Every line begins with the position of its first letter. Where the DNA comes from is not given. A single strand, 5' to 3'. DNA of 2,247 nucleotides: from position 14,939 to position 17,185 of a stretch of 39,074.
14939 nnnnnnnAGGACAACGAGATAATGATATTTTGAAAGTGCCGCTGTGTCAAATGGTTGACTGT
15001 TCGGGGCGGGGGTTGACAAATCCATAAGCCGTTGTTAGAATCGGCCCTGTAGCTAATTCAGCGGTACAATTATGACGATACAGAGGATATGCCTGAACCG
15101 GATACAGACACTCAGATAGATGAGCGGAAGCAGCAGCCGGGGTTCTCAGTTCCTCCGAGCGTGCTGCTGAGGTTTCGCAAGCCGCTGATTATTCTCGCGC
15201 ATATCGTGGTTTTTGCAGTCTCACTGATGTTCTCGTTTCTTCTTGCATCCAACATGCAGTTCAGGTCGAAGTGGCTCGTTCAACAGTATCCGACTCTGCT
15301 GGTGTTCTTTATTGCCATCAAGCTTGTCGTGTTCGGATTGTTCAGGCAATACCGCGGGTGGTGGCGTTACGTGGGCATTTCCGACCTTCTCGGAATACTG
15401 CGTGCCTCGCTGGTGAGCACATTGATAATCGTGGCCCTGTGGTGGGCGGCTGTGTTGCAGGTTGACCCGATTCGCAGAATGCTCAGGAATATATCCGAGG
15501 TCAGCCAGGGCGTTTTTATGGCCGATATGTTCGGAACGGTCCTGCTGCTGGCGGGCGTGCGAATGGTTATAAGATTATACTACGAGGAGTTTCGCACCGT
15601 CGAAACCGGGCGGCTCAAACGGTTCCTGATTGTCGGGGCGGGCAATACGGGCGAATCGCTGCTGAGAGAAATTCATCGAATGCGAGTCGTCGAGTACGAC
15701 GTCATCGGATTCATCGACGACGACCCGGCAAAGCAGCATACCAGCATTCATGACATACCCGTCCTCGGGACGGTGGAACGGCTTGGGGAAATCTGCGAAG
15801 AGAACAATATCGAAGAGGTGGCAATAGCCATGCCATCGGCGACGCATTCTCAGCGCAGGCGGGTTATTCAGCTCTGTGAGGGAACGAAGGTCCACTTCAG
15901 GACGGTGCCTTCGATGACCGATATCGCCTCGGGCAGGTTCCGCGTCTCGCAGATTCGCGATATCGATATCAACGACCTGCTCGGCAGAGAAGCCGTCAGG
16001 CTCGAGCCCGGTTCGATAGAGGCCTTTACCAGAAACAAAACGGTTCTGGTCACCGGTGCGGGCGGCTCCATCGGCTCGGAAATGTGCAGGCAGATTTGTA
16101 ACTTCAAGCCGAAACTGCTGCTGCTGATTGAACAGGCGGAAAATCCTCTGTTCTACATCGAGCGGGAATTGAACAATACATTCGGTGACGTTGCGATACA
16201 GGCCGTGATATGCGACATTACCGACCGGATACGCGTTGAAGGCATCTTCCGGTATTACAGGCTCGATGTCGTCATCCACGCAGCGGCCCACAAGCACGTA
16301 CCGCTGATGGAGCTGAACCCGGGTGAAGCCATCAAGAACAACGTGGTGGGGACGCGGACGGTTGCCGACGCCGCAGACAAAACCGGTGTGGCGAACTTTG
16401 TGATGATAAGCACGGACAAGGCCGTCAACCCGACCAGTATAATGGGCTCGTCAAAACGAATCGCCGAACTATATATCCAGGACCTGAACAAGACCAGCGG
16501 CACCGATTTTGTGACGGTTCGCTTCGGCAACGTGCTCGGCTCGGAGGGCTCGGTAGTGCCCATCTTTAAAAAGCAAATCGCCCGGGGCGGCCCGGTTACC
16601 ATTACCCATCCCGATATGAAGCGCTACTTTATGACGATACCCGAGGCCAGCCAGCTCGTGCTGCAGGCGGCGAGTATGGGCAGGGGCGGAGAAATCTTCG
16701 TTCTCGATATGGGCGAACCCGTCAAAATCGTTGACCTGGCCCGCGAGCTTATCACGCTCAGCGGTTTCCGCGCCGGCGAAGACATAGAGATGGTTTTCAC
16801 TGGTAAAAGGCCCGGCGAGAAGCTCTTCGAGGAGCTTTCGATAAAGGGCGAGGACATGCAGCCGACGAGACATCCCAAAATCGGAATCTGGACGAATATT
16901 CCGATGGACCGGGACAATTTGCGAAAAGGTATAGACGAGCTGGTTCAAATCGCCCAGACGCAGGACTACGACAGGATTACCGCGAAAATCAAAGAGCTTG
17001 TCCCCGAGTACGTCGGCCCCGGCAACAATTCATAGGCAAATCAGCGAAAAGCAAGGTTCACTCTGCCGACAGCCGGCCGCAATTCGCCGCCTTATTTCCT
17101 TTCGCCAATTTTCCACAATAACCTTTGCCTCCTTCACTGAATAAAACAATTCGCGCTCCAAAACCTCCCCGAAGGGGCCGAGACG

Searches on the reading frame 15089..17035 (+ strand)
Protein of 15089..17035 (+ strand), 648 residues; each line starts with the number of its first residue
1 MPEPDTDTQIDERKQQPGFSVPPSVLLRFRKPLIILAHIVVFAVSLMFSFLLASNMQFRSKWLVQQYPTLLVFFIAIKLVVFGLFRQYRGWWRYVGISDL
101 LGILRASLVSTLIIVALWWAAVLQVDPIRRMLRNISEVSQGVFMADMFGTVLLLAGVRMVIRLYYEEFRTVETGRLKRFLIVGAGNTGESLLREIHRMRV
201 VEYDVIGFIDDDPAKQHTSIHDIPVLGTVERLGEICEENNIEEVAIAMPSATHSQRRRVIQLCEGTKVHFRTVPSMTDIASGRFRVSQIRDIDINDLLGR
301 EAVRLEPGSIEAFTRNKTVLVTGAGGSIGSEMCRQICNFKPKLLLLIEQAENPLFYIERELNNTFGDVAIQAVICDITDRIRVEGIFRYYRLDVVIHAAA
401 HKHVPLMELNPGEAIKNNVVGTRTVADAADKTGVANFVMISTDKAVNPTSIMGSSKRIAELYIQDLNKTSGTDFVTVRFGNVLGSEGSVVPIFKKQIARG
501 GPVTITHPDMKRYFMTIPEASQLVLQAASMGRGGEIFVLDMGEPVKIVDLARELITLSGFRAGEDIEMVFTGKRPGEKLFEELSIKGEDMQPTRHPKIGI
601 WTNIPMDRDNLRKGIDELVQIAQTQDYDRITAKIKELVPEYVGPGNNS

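Call 4: search_protein_families(library=pfam, proteins=[window:15089-17035:+], max_evalue=0.01)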
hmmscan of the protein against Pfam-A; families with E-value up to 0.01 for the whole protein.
window:15089-17035:+ (648 aa): 13 families
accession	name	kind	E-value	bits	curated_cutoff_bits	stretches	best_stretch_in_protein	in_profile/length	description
PF02719.21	Polysacc_synt_2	-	1.6e-118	395.6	20.2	1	319-599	1-289/293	Polysaccharide biosynthesis protein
PF01370.27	Epimerase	-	8.7e-26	91.2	20.9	1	319-538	1-238/240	NAD dependent epimerase/dehydratase family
PF13727.12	CoA_binding_3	-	1.6e-16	61.2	25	1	103-274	21-175/175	CoA-binding domain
PF04321.23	RmlD_sub_bind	-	1.9e-14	53.9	27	1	318-488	2-157/287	RmlD substrate binding domain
PF16363.11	GDP_Man_Dehyd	-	7.5e-14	52.3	27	1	320-443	1-130/332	GDP-mannose 4,6 dehydratase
PF01073.25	3Beta_HSD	-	1.4e-10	41.1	22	1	320-449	1-123/280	3-beta hydroxysteroid dehydrogenase/isomerase family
PF00106.31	adh_short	-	3e-06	27.3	26.6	1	317-413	1-100/195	short chain dehydrogenase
PF13460.12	NAD_binding_10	-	4.2e-05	23.9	27.2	1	323-485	1-149/184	NAD(P)H-binding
PF17836.7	PglD_N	-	4.4e-05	24.4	23.4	1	180-248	3-65/78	PglD N-terminal domain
PF07993.18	NAD_binding_4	-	6.8e-05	22.6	20.1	0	392-448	89-142/258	Male sterility protein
PF08659.16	KR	-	0.00034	21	22.6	1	318-441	2-135/180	KR domain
PF01408.29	GFO_IDH_MocA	-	0.0015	19.7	24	1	178-255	2-77/120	Oxidoreductase family, NAD-binding Rossmann fold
PF02629.25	CoA_binding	-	0.0029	18.8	22.3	0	178-250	5-73/97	CoA binding domain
